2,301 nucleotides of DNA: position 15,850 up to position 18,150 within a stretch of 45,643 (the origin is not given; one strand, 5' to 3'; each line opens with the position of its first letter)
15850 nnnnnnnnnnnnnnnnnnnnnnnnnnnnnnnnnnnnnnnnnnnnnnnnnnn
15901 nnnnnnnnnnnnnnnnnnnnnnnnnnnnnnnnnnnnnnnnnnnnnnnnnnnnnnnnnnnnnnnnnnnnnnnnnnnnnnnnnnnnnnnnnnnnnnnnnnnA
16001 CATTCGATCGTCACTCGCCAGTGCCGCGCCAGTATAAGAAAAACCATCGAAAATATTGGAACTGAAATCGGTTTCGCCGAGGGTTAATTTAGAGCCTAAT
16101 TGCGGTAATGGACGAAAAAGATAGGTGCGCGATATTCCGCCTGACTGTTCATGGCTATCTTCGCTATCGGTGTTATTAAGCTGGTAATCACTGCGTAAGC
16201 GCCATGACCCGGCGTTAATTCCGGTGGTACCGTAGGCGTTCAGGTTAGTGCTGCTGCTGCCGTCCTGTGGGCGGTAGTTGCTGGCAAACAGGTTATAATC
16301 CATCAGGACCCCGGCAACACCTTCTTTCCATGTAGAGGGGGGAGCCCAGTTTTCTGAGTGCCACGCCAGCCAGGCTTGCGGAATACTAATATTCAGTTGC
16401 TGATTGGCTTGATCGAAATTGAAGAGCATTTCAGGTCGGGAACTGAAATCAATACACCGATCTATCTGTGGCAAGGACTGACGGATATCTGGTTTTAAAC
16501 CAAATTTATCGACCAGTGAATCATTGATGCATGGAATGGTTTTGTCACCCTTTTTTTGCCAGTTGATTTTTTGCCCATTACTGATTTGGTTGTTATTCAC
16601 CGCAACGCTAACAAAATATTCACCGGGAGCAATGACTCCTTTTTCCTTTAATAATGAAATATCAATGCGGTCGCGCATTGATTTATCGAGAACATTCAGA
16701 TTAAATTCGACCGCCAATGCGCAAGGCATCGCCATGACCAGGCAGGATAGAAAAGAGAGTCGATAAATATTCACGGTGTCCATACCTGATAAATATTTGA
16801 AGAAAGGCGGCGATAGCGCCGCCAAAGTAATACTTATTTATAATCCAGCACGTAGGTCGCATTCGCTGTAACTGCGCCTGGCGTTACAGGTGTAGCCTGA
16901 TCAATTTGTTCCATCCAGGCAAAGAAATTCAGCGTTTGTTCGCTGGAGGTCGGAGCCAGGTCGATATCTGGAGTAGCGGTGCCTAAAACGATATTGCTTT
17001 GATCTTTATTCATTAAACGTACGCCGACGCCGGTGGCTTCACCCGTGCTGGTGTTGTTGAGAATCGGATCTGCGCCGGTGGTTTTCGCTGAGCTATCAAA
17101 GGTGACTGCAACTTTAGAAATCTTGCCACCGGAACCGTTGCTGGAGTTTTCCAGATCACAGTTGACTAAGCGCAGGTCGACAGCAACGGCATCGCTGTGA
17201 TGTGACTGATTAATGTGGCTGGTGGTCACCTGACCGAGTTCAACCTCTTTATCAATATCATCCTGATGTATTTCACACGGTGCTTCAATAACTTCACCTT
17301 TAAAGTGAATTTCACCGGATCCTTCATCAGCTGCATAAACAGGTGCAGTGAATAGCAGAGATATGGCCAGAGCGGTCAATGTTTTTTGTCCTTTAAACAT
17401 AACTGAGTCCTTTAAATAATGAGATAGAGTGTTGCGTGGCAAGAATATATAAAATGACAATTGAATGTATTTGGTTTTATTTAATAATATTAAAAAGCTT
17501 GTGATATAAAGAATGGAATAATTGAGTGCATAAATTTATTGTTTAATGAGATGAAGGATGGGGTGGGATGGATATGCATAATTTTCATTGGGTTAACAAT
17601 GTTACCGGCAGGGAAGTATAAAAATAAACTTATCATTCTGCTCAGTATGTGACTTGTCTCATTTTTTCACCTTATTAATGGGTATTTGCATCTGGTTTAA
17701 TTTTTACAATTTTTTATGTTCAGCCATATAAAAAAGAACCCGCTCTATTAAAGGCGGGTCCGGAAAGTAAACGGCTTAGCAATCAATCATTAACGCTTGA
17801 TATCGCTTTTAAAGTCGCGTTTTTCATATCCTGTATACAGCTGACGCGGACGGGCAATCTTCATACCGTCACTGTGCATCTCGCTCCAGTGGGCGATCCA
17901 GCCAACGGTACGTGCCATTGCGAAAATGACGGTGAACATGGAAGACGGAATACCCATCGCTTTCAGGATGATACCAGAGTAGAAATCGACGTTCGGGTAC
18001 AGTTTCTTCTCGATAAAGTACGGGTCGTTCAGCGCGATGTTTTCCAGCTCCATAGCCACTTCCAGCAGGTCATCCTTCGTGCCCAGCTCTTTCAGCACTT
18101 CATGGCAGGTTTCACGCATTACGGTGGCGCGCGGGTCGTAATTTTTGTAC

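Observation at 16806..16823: GC-rich hairpin between the major subunit gene and the usher gene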

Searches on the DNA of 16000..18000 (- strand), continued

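Call 42: search_dna_similar(query=window:16775-16850:-, collection=ecoli_genomes, mode=distant, rows=spread, max_rows=40)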
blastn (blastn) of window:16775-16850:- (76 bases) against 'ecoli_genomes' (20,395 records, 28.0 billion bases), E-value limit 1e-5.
Records with a match: 3774; places in all: 3777; records where one place covers at least 80% of the query: 3772.
Genomes with a match: 3774 of 5426; with a place that covers at least 80% of the query: 3772. Places per genome that has any: lowest 1, median 1, highest 2. On chromosomes: 3776 places; on plasmids: 1.
Best place of each record, by identity: >=99% 603; 95-99% 2218; 90-95% 934; 80-90% 19.
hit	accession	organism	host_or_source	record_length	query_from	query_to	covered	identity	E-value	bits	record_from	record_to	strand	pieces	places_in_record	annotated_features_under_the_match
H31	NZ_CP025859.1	Escherichia coli strain 504239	Homo sapiens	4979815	1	76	100%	100.0%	3e-30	138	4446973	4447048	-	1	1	fimbrial protein | ybgQ: fimbria/pilus outer membrane usher protein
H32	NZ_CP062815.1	Escherichia coli strain Res13-Sevr-PER06-05-b-A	Sus scrofa domesticus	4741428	1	76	100%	100.0%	3e-30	138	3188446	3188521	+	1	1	fimbrial protein | FimD/PapC N-terminal domain-containing protein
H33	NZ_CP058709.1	Escherichia coli strain S163-2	Manis javanica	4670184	1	76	100%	100.0%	3e-30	138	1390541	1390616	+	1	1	fimbrial protein | ybgQ: fimbria/pilus outer membrane usher protein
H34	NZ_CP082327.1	Escherichia coli strain B2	swine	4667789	1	76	100%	100.0%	3e-30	138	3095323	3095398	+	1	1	fimbrial protein | ybgQ: fimbria/pilus outer membrane usher protein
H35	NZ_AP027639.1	Escherichia coli strain PSJ-29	Homo sapiens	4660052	1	76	100%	100.0%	3e-30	138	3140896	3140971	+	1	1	fimbrial protein | ybgQ: fimbria/pilus outer membrane usher protein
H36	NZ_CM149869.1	Escherichia coli strain HCP5S3_I4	Sus scrofa domesticus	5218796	1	76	100%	100.0%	3e-30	138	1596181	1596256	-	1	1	fimbrial protein | ybgQ: fimbria/pilus outer membrane usher protein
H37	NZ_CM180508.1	Escherichia coli strain E1648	Homo sapiens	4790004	1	76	100%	100.0%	3e-30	138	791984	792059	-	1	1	fimbrial protein | ybgQ: fimbria/pilus outer membrane usher protein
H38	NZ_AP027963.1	Escherichia coli strain VE-T9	-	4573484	1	76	100%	98.7%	1e-28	133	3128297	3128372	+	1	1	fimbrial protein | ybgQ: fimbria/pilus outer membrane usher protein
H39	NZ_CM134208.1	Escherichia coli strain 126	Homo sapiens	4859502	1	76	100%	98.7%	1e-28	133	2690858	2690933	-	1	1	fimbrial protein | ybgQ: fimbria/pilus outer membrane usher protein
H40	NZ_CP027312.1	Escherichia coli strain 2013C-3181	Homo sapiens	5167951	1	76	100%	97.4%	1e-27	129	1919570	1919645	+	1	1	fimbrial protein | ybgQ: fimbria/pilus outer membrane usher protein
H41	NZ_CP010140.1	Escherichia coli strain D3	dog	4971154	1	76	100%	97.4%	1e-27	129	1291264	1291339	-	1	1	fimbrial protein | ybgQ: fimbria/pilus outer membrane usher protein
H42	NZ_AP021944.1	Escherichia coli strain WP2-S18-ESBL-07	-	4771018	1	76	100%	97.4%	1e-27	129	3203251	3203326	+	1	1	fimbrial protein | ybgQ: fimbria/pilus outer membrane usher protein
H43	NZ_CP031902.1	Escherichia coli O104:H4 strain FWSEC0009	Homo sapiens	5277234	1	76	100%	97.4%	1e-27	129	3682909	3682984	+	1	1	fimbrial protein | FimD/PapC N-terminal domain-containing protein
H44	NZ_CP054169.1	Escherichia coli strain STO_Bone1B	Homo sapiens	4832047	1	76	100%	97.4%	1e-27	129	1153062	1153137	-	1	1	fimbrial protein | ybgQ: fimbria/pilus outer membrane usher protein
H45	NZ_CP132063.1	Escherichia coli strain QML220601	yak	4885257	1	76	100%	97.4%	1e-27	129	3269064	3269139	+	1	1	fimbrial protein | ybgQ: fimbria/pilus outer membrane usher protein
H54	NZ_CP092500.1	Escherichia coli strain A30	Horse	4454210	1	76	100%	96.1%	6e-26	124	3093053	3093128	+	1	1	fimbrial protein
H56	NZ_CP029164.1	Escherichia coli strain 104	chicken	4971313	3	76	97%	95.9%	7e-25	121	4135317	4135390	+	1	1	fimbrial protein | ybgQ: fimbria/pilus outer membrane usher protein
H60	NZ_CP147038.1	Escherichia coli strain 21F61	river water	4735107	3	76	97%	94.6%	9e-24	116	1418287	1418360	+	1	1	fimbrial protein | ybgQ: fimbria/pilus outer membrane usher protein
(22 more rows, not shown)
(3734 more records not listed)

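Call 43: get_annotated_region(hit=H38, flank=60)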
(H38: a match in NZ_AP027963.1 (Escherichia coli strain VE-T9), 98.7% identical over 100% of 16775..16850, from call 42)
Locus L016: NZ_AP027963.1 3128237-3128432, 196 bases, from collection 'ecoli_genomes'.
description: Escherichia coli strain VE-T9 chromosome, complete genome
organism: Escherichia coli strain VE-T9 (NCBI taxid 562)
replicon: chromosome; assembly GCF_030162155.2
host: -; source: -; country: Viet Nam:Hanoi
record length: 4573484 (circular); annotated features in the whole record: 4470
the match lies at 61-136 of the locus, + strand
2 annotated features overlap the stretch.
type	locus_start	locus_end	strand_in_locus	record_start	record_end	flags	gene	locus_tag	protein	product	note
CDS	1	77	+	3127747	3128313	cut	-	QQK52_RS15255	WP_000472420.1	fimbrial protein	-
CDS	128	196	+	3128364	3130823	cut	ybgQ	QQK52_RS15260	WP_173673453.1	fimbria/pilus outer membrane usher protein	-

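Call 44: get_annotated_region(hit=H40, flank=60)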
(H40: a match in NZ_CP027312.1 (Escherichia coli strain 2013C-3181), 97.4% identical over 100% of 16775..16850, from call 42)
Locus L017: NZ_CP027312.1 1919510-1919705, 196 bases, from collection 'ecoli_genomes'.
description: Escherichia coli strain 2013C-3181 chromosome, complete genome
organism: Escherichia coli strain 2013C-3181 (NCBI taxid 562)
replicon: chromosome; assembly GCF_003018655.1
host: Homo sapiens; source: stool; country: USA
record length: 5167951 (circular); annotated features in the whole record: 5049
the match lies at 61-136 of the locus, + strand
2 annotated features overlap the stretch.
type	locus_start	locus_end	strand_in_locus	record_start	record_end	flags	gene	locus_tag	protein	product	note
CDS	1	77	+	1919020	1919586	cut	-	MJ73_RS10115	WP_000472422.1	fimbrial protein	-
CDS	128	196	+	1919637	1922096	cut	ybgQ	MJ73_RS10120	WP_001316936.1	fimbria/pilus outer membrane usher protein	-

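Call 45: get_annotated_region(hit=H54, flank=1500)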
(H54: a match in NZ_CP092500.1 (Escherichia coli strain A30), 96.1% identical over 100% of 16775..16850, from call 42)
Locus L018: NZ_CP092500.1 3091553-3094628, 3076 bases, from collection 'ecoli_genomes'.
description: Escherichia coli strain A30 chromosome, complete genome
organism: Escherichia coli strain A30 (NCBI taxid 562)
replicon: chromosome; assembly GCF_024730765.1
host: Horse; source: -; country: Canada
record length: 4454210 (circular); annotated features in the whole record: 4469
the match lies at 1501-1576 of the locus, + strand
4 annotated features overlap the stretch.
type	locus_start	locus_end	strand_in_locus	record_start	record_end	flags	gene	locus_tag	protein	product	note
CDS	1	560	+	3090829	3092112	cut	gltA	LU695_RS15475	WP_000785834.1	citrate synthase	-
CDS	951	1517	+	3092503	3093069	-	-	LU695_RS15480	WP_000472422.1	fimbrial protein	-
CDS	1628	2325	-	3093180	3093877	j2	-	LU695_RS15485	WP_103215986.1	IS1-like element IS1A family transposase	programmed frameshift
CDS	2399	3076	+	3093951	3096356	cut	ybgQ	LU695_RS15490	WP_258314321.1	fimbria/pilus outer membrane usher protein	-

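Call 46: get_annotated_region(hit=H56, flank=60)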
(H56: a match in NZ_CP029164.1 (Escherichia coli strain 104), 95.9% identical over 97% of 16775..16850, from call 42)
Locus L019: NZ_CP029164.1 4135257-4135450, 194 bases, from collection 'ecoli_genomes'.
description: Escherichia coli strain 104 chromosome, complete genome
organism: Escherichia coli strain 104 (NCBI taxid 562)
replicon: chromosome; assembly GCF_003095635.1
host: -; source: chicken; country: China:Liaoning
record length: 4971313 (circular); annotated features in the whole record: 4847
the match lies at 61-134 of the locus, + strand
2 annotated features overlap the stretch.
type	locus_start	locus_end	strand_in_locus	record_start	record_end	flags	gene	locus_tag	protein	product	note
CDS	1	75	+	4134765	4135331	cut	-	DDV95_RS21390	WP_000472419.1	fimbrial protein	-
CDS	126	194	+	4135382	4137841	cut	ybgQ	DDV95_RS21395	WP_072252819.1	fimbria/pilus outer membrane usher protein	-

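Call 47: get_annotated_region(hit=H60, flank=60)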
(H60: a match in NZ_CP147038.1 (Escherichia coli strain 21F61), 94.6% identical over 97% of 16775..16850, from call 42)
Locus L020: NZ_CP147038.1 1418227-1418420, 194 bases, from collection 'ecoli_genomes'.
description: Escherichia coli strain 21F61 chromosome, complete genome
organism: Escherichia coli strain 21F61 (NCBI taxid 562)
replicon: chromosome; assembly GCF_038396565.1
host: -; source: river water; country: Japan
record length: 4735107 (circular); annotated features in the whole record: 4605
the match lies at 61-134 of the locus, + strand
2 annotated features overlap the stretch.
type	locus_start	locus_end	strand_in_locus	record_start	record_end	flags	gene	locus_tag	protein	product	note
CDS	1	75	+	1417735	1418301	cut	-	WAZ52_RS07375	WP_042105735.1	fimbrial protein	-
CDS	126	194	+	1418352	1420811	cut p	ybgQ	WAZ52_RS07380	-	fimbria/pilus outer membrane usher protein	internal stop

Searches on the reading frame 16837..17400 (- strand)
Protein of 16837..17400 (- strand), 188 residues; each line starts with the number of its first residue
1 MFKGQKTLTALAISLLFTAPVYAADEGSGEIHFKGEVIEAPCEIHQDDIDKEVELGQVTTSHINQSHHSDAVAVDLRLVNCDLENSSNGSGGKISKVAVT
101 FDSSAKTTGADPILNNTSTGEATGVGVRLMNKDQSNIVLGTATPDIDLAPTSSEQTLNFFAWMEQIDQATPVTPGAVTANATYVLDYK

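Call 70: search_protein_families(proteins=[window:16837-17400:-], library=ncbifam)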
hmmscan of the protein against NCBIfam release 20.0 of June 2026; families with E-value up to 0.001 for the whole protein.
window:16837-17400:- (188 aa): 22 families
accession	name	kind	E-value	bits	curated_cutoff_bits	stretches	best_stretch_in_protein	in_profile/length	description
NF007276.0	PRK09733.1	equivalog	7.7e-38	130.1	189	1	5-188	5-183/183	fimbrial-like protein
NF011757.0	PRK15210.1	equivalog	4.9e-23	82.3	241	1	9-187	8-193/194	fimbrial protein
NF011756.0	PRK15209.1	equivalog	6.3e-18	64.9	221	1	7-187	4-173/174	long polar fimbrial major subunit LpfA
NF007402.0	PRK09934.1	equivalog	8.7e-16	58.2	168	1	6-187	3-170/171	fimbria assembly protein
NF011741.1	PRK15194.1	equivalog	1e-13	51.6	140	1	9-187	7-184/185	type 1 fimbrial major subunit FimA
NF052362.1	FimF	equivalog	1.6e-13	50.5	200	1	11-187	8-174/175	type 1 fimbrial adaptor subunit FimF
NF052361.1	FimI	equivalog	8e-13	48.4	300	1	27-188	28-179/179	type 1 fimbrial minor subunit FimI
NF011747.0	PRK15200.1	equivalog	6.5e-12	45.2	210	1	12-187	8-176/177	type 1 fimbrial protein subunit FimI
NF011811.0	PRK15283.1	equivalog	1.8e-11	44.3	267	1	11-187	9-185/186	fimbrial major subunit StfA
NF011738.0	PRK15191.1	equivalog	8.5e-11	42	238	1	13-187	9-171/172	fimbrial protein BcfF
NF011817.0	PRK15289.1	equivalog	7.1e-10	39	203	1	9-188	8-189/190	chaperone-usher fimbrial major subunit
NF011734.0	PRK15187.1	equivalog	3.7e-09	36.5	247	1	15-187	18-179/180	fimbrial protein BcfA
NF011794.0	PRK15262.1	equivalog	1.4e-08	34.5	132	1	10-181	12-193/200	fimbrial-like protein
NF011766.0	PRK15220.1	equivalog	3.6e-08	33.4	136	1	11-182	9-172/178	fimbrial protein YehD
NF011737.0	PRK15190.1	equivalog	1.5e-07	31.2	240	1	10-187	8-180/181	fimbrial protein BcfE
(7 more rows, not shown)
